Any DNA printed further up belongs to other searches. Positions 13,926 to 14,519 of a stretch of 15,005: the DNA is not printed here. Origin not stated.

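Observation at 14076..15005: Plasmid-like replication/partition module: RHH gene, AT-rich spacer, six iterons, start of a possible Rep gene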

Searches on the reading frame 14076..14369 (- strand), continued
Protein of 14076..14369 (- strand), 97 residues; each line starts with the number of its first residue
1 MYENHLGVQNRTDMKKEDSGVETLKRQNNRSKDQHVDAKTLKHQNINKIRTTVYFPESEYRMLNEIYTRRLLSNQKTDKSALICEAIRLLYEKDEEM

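Call 35: find_encoding_contigs(protein=P0023, flank=10000, max_places=4)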
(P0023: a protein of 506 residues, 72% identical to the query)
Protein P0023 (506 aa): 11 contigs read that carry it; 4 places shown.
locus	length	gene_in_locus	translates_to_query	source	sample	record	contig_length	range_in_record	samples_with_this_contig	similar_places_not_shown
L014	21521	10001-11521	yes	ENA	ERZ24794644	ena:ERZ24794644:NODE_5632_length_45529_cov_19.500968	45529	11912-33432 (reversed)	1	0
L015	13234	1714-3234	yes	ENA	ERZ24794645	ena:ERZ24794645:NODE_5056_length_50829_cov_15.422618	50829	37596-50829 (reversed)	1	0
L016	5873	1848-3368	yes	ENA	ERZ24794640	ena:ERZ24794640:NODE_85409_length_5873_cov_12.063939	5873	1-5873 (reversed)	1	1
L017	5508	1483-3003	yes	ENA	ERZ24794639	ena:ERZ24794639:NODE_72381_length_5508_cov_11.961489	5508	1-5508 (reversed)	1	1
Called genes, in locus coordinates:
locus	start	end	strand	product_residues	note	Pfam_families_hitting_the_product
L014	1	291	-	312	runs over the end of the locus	PF00892:EamA, PF03151:TPT (faint), PF00892:EamA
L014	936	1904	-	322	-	PF00056:Ldh_1_N, PF02866:Ldh_1_C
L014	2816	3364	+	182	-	-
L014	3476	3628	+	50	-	-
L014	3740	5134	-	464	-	PF13365:Trypsin_2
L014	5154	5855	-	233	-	PF01447:Peptidase_M4 (faint), PF02868:Peptidase_M4_C (faint)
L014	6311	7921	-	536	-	PF00496:SBP_bac_5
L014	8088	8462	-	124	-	PF00381:PTS-HPr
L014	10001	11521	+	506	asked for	-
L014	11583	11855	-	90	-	-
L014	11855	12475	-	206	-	PF01656:CbiA, PF10609:ParA (weak), PF13614:AAA_31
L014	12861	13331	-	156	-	PF01609:DDE_Tnp_1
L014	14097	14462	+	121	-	-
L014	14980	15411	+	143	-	-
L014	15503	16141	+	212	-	-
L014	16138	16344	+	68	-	-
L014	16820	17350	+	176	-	-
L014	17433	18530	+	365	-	-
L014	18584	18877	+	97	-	-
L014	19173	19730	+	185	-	PF05309:TraE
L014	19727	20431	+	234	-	PF06586:TraK_N, PF23536:TraK_C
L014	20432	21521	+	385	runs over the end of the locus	PF03743:TrbI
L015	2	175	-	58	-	?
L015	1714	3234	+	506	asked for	-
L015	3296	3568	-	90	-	-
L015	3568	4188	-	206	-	PF01656:CbiA, PF10609:ParA (weak), PF13614:AAA_31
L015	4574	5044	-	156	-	PF01609:DDE_Tnp_1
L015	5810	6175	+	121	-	-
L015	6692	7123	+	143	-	-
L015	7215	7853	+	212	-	-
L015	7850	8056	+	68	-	-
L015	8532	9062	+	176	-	-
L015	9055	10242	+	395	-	-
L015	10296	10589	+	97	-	-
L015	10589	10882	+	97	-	PF07178:TraL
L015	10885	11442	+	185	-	PF05309:TraE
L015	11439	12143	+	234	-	PF06586:TraK_N, PF23536:TraK_C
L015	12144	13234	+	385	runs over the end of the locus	PF03743:TrbI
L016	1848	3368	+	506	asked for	-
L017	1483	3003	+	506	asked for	-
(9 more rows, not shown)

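Call 36: find_related_loci(query=A1, collection=genome_contigs, flank=6000)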
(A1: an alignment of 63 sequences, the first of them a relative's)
Query A1 (506 aa) in genome_contigs; peptide patterns used: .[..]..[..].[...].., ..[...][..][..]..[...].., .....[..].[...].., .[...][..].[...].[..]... (x = any residue, [..] = any of these).
50 stretches matched a pattern; 17 encode a relative of the query (tblastn E <= 1e-3); 17 distinct loci.
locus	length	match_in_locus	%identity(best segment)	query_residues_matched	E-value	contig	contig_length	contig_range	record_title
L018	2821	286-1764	74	13-504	0e+0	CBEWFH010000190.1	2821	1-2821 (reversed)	MAG TPA_asm: uncultured Simkaniaceae bacterium isolate SRR13515398_binner13_Refined_6 genome assembly, contig: ERZ255104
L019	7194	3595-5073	52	13-502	5e-175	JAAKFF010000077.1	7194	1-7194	MAG: Chlamydiae bacterium isolate K1060_chlam_2 K1060chlam2_77, whole genome shotgun sequence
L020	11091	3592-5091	51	5-502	7e-173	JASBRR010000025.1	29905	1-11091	MAG: Simkaniaceae bacterium isolate BWSM_113 k141_1582977, whole genome shotgun sequence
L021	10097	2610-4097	46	10-504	7e-159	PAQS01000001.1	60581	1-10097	MAG: Waddliaceae bacterium isolate SP13 139875, whole genome shotgun sequence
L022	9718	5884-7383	49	13-504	7e-157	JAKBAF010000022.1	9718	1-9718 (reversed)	MAG: bacterium isolate ZJ2.bin11 NODE_8429_length_9718_cov_1.342613, whole genome shotgun sequence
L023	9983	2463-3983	47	3-506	2e-154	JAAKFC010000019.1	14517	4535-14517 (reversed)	MAG: Chlamydiae bacterium isolate K1000_chlam_3 K1000chlam3_19, whole genome shotgun sequence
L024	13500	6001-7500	48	8-503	9e-152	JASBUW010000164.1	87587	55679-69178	MAG: Parachlamydiaceae bacterium isolate BWSM_84 k141_440471, whole genome shotgun sequence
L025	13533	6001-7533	46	1-501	6e-149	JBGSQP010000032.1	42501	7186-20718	MAG: Waddlia sp. isolate JTS-AC334 k141_4574211, whole genome shotgun sequence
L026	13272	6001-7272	51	4-428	1e-145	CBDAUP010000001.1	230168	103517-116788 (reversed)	MAG: Parachlamydiaceae bacterium isolate 80808b01-bdcd-45dd-a412-a3e3b2eb81fe genome assembly, contig: contig_1, whole g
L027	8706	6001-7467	47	13-499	3e-132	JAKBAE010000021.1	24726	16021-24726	MAG: bacterium isolate ZJ1.bin9 NODE_2491_length_24726_cov_1.512704, whole genome shotgun sequence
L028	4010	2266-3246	57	11-338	2e-128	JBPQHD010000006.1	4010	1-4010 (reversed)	MAG: Parachlamydiaceae bacterium isolate JB084 contig6, whole genome shotgun sequence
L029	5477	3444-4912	43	13-502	4e-118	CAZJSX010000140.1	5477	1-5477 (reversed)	MAG TPA_asm: uncultured bacterium isolate SRP287051_co1_161 genome assembly, contig: NODE_17833_length_5477_cov_5.235891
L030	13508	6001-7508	49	3-499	2e-121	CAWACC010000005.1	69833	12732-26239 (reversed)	MAG: uncultured Parachlamydiaceae bacterium isolate MFD09286.bin.2.11 genome assembly, contig: contig_116412, whole geno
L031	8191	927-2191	48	10-430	2e-105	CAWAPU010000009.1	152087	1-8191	MAG: uncultured Acidimicrobiaceae bacterium isolate MFD04434.bin.2.146 genome assembly, contig: contig_39459, whole geno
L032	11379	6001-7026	45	2-327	5e-89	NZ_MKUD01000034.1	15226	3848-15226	MAG: Spirosoma sp. 48-14 SCNpilot_cont_300_bf_scaffold_2780, whole genome shotgun sequence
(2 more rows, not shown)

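Call 37: predict_structure(alignment_id=A1)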
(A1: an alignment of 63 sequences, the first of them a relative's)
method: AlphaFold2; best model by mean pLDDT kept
length: 506 residues; sequences in the alignment: 63
mean_pLDDT: 84.2   pTM: 0.57
mean pLDDT of the five models: 84.2, 84.1, 81.3, 81.0, 79.6
residues with pLDDT >= 90: 249; 70-90: 192; 50-70: 22; < 50: 43
segments of 3 or more residues with pLDDT < 50: 1-28, 332-346
pLDDT, mean of each block of 10 residues (from residue 1): 41 46 46 74 86 79 89 87 94 91 91 94 87 92 92 85 89 86 94 94 91 69 79 79 90 82 93 92 93 95 93 95 82 38 53 96 90 91 94 96 91 95 95 70 88 87 92 88 89 91 86
secondary structure, 60 per line:
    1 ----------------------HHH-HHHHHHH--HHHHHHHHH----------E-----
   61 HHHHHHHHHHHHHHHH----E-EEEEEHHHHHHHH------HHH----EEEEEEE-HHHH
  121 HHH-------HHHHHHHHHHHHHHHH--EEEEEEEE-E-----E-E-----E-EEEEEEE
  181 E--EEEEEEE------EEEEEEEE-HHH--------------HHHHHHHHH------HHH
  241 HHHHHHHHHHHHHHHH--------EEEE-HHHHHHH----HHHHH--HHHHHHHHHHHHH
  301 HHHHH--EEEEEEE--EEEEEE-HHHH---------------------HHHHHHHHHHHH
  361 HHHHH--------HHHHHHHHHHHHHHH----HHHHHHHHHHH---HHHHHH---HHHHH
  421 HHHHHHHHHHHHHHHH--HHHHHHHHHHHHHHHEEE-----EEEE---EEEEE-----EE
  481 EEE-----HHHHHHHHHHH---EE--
elements in order: H27-33 H36-44 H61-76 E83-87 H88-95 E109-115 H117-123 H131-146 E149-156 E174-181 E184-190 E197-204 H223-231 H238-256 E265-268 H270-276 H281-285 H288-305 E308-314 E317-322 H324-327 H349-365 H374-388 H393-403 H407-412 H416-436 H439-453 E454-456 E462-465 E469-473 E479-483 H489-499
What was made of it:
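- On Pgp2 family (chlamydial plasmid initiator): The model has a loop at 124-130 between helices 117-123 and 131-146 (call 37).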

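Call 39: predict_structure(alignment_id=A2)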
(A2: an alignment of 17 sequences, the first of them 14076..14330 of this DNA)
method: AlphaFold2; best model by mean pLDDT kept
length: 84 residues; sequences in the alignment: 17
mean_pLDDT: 65.3   pTM: 0.29
mean pLDDT of the five models: 65.3, 64.9, 62.8, 62.2, 60.2
residues with pLDDT >= 90: 3; 70-90: 37; 50-70: 18; < 50: 26
segments of 3 or more residues with pLDDT < 50: 1-25
pLDDT, mean of each block of 10 residues (from residue 1): 38 40 49 69 88 81 74 85 61
secondary structure, 60 per line:
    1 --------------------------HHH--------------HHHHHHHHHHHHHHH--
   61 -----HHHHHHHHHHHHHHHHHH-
elements in order: H44-58 H66-83
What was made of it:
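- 14076..14330 (-): Small gene for an 84-aa putative ribbon-helix-helix DNA-binding protein (an alternative upstream ATG at 14369 gives 97 aa). Monocistronic and divergent from the Rep gene. Found only in the close clade of this replicon. AF2 model: disordered residues 1-35, then an extended segment and two helices (call 39).
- On Ribbon-helix-helix superfamily: AF2 monomer: extended segment plus helices 44-58 and 66-83, pLDDT 65 (call 39).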

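Call 40: search_protein_families(library=pfam, alignment_id=A2, max_evalue=10)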
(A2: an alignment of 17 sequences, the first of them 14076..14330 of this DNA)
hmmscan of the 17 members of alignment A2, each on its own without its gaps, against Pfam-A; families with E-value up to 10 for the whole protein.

A. member 1, window:14076-14330:- (84 aa): 0 families

B. families by the number of members that match (of 17 scanned): 10 families
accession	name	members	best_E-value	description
PF12651.13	RHH_3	5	0.027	Ribbon-helix-helix domain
PF10624.15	TraS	2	0.096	Plasmid conjugative transfer entry exclusion protein TraS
PF15917.11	Piezo_TM25-28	2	0.13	Piezo TM25-28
PF05527.17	TNFAIP8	1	0.025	Tumor necrosis factor alpha-induced protein 8-like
PF19821.5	Phage_capsid_2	1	0.025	Phage capsid protein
PF12708.12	Pect-lyase_RHGA_epim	1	0.026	Rhamnogalacturonase A/epimerase, pectate lyase-like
PF01340.26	MetJ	1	0.058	Met Apo-repressor, MetJ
PF21599.3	ZSWIM3_N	1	0.076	Zinc finger SWIM domain-containing protein 3, N-terminal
PF01402.27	RHH_1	1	0.14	Ribbon-helix-helix protein, copG family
PF18035.6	Bap31_Bap29_C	1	0.41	Bap31/Bap29 cytoplasmic coiled-coil domain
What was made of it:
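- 14076..14330 (-): Pfam RHH_3 weak in 5 of 17 members, RHH_1 and MetJ in one each (call 40).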

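Call 46: fold_search(model_id=the predicted structure, library=pdb)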
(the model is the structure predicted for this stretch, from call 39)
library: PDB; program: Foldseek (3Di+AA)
matches with E <= 10: 19; with E <= 0.001: 0
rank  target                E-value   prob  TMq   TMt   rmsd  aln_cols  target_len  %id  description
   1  8s8o_MODEL_1_A        3.1e+00  0.13  0.34  0.48   4.5        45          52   22  Solution Structure of cAMP-dependent Protein Kinase RII-alpha Subunit Dimerization and Docking Domain Complex  (released 2024-09-25)
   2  5aj3_b                5.0e+00  0.06  0.24  0.16   9.2        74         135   16  Structure of the small subunit of the mammalian mitoribosome (released 2015-04-22)
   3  8i9t_CX               5.8e+00  0.07  0.31  0.30   6.5        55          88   20  Cryo-EM structure of a Chaetomium thermophilum pre-60S ribosomal subunit - State Dbp10-1 (released 2023-05-17)
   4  7b22_A                6.3e+00  0.06  0.27  0.42   5.0        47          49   21  Vibrio cholerae ParD2 Antitoxin (released 2021-10-06)
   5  8g0k_C                6.3e+00  0.06  0.32  0.26   3.9        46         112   17  Bacteroides multispecies type VI secretion system Ntox15 domain effector and immunity Tde1/Tdi1 (released 2023-07-05)
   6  1dp3_MODEL_1_A        6.3e+00  0.06  0.30  0.41   6.2        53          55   21  SOLUTION STRUCTURE OF THE DNA BINDING DOMAIN OF THE TRAM PROTEIN (released 2001-04-04)
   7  7b93_E                6.8e+00  0.07  0.30  0.14   4.8        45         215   13  Cryo-EM structure of mitochondrial complex I from Mus musculus inhibited by IACS-2858 at 3.0 A (released 2021-05-26)
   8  7v2c_O                6.8e+00  0.07  0.30  0.14   4.5        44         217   16  Active state complex I from Q10 dataset (released 2022-03-02)
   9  5xtb_O                6.8e+00  0.06  0.29  0.14   5.8        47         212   17  Cryo-EM structure of human respiratory complex I matrix arm (released 2017-08-30)
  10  9f5x_A                7.3e+00  0.08  0.22  0.08   1.9        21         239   28  Structure of the Chlamydomonas reinhardtii respiratory supercomplex I1 III2 IV2 (released 2025-03-12)
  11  7ah9_2E               7.3e+00  0.04  0.24  0.28  11.2        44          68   18  Substrate-engaged type 3 secretion system needle complex from Salmonella enterica typhimurium - SpaR state 1 (released 2021-03-17)
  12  1iw7_F                7.9e+00  0.05  0.26  0.08   3.8        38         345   21  Crystal structure of the RNA polymerase holoenzyme from Thermus thermophilus at 2.6A resolution (released 2002-06-26)
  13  6bv7_MODEL_1_A        9.2e+00  0.10  0.40  0.54   9.6        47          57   13  NMR structure of Sodium/Calcium Exchanger 1 (NCX1) Two-helix Bundle (THB) domain (released 2018-06-20)
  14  1xdx_MODEL_1_A        9.2e+00  0.08  0.35  0.27   3.6        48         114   14  Solution Structure of the Tctex1 Light Chain From Chlamydomonas Inner Dynein Arm I1 (released 2005-03-01)
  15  7dv2_A                9.2e+00  0.06  0.31  0.33   6.4        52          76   17  Structure of Sulfolobus solfataricus SegB-DNA complex (released 2021-12-22)
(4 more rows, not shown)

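Call 49: find_encoding_contigs(protein=P0015, flank=6000, max_places=3)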
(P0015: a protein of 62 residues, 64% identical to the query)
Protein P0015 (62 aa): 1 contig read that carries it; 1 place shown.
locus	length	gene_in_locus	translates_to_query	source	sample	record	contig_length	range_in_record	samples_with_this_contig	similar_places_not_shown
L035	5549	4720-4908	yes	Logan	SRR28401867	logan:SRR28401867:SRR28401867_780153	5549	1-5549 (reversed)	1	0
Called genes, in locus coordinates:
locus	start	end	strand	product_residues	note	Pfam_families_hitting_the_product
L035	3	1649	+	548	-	?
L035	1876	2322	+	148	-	-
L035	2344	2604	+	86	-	-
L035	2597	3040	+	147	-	-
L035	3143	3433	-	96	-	-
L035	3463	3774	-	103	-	-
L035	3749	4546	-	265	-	-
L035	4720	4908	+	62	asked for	-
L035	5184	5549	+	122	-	?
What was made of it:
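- An RHH homologue also occurs without Rep or an array in L035 (call 49).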

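Call 50: find_encoding_contigs(protein=P0020, flank=10000, max_places=3)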
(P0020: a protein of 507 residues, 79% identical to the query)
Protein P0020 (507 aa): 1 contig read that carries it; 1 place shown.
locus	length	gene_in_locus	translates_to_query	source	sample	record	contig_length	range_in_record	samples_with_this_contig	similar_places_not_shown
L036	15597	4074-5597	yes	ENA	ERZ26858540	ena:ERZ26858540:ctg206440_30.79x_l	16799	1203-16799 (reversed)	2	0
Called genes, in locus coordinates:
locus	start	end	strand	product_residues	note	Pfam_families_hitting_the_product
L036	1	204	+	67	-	?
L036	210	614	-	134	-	PF13358:DDE_3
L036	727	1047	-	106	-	PF01710:HTH_Tnp_IS630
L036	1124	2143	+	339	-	-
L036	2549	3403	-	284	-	PF13276:HTH_21, PF00665:rve, PF13683:rve_3, PF13333:rve_2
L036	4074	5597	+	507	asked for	-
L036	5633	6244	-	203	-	PF00665:rve, PF13683:rve_3, PF13333:rve_2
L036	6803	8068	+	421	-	-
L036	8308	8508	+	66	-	PF01527:HTH_Tnp_1, PF13384:HTH_23 (weak), PF13518:HTH_28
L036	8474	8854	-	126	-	PF01797:Y1_Tnp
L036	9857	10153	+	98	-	PF01527:HTH_Tnp_1, PF13384:HTH_23 (weak), PF13518:HTH_28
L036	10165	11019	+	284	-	PF13276:HTH_21, PF00665:rve, PF13683:rve_3, PF13333:rve_2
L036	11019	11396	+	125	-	-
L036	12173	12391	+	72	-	-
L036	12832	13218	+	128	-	PF07282:Cas12f1-like_TNB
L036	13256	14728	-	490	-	PF01637:ATPase_2, PF13191:AAA_16 (weak)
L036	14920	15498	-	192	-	PF06122:TraH (weak)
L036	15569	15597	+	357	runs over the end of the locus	PF01527:HTH_Tnp_1, PF13518:HTH_28, PF13384:HTH_23 (faint), PF13276:HTH_21, PF00665:rve, PF13683:rve_3, PF13333:rve_2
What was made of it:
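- L036 is riddled with IS elements (call 50).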

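Call 69: fold_search(model_id=the predicted structure, library=pdb)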
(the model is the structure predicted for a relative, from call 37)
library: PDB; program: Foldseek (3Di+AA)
matches with E <= 10: 468; with E <= 0.001: 0
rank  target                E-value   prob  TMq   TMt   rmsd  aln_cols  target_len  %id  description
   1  8ac8_A                4.6e-03  0.97  0.17  0.33  12.1       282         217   11  The nucleoprotein complex of Rep protein with DUE ssDNA (released 2023-09-27)
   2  7sdp_C                2.9e-02  0.60  0.14  0.27  15.1       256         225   13  Replication Initiator Protein REPE54 and cognate DNA sequence with terminal three prime phosphates. (released 2021-10-13)
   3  2h6b_B                3.5e-02  0.33  0.12  0.22  18.3       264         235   10  Crystal structure of oxidized CprK in complex with o-chlorophenolacetic acid (released 2006-07-04)
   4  7soz_C                3.7e-02  0.66  0.15  0.29  15.1       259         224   14  Replication Initiator Protein REPE54 and cognate DNA sequence with terminal three prime phosphates chemically crosslin (released 2021-11-10)
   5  9yzc_C                4.5e-02  0.66  0.15  0.29  13.3       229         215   12  Isoreticular co-crystal 1 with asymmetrical expanded duplex (31mer) containing insert sequence CGCGCGCGCG (released 2026-02-18)
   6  8tiw_C                4.5e-02  0.63  0.14  0.28  12.8       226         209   13  Isoreticular, interpenetrating co-crystal of Replication Initiator Protein REPE54 and symmetrical expanded duplex (31m (released 2023-08-02)
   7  6d6y                  4.8e-02  0.38  0.11  0.11  23.2       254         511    7  AprA Methyltransferase 2 - GNAT didomain in complex with SAH (released 2018-05-09)
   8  9gm7_D                5.1e-02  0.47  0.13  0.21  20.1       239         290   10  MukBEF in a nucleotide-bound state with open neck gate (monomer) (released 2025-03-26)
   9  9gm9_D                8.3e-02  0.30  0.14  0.19  20.8       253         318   13  MukBEF in a DNA capture state (released 2025-03-26)
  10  8d86_C                9.2e-02  0.51  0.14  0.28  13.1       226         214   12  Isoreticular, interpenetrating co-crystal of Replication Initiator Protein REPE54 and symmetrical expanded duplex (31m (released 2023-06-28)
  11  9e2g_1A               9.2e-02  0.10  0.09  0.11  24.0       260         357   11  Cryo-EM structure of 48 nm repeat of microtubule doublet from T. brucei flagellum (released 2025-03-12)
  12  7spm_C                1.1e-01  0.38  0.15  0.28  12.8       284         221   12  Replication Initiator Protein REPE54 and cognate DNA sequence with terminal three prime phosphates chemically crosslin (released 2021-11-10)
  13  9gm7_C                1.1e-01  0.25  0.13  0.15  21.5       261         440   10  MukBEF in a nucleotide-bound state with open neck gate (monomer) (released 2025-03-26)
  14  1r1u_A                1.2e-01  0.95  0.12  0.49   6.0       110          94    8  Crystal structure of the metal-sensing transcriptional repressor CzrA from Staphylococcus aureus in the apo-form (released 2004-05-18)
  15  2obp_A                1.3e-01  0.97  0.13  0.63   5.4       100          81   16  Crystal structure of a putative dna-binding protein (reut_b4095) from ralstonia eutropha jmp134 at 1.70 A resolution (released 2007-01-16)
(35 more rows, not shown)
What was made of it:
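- On Iteron-type theta replicon: Foldseek top hit RepE (call 69).
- RepE is the top Foldseek hit (call 69). Foldseek E-values are weak (4.6e-3 at best, call 69).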

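Call 72: search_protein_families(library=phrogs, proteins=[window:14076-14330:-, L003:7684-7959:+, P0019], max_evalue=0.1)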
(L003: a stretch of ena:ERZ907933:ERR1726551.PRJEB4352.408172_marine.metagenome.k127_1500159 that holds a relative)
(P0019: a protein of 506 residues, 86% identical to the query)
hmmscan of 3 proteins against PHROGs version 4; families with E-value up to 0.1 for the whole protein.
window:14076-14330:- (84 aa): 2 families
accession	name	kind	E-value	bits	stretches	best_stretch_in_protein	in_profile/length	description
phrog_876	-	transcription regulation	0.019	15.5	1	19-83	51-110/239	transcriptional repressor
phrog_24275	-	unknown function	0.038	15.1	1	19-42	25-47/51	-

L003:7684-7959:+ (91 aa): 0 families

P0019 (506 aa): 6 families
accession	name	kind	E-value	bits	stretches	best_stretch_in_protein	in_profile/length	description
phrog_2514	-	DNA, RNA and nucleotide metabolism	0.00027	21.3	1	332-445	149-256/270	DnaD-like helicase loader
phrog_9773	-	DNA, RNA and nucleotide metabolism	0.023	15.4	1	331-441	178-278/288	replication initiation O-like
phrog_22997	-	unknown function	0.033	15.4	0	158-179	8-29/44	-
phrog_19270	-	unknown function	0.072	14.6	0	426-461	6-39/85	-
phrog_11428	-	unknown function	0.075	14.2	0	276-330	17-70/227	-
phrog_2357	-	unknown function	0.075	14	0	367-430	35-97/124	-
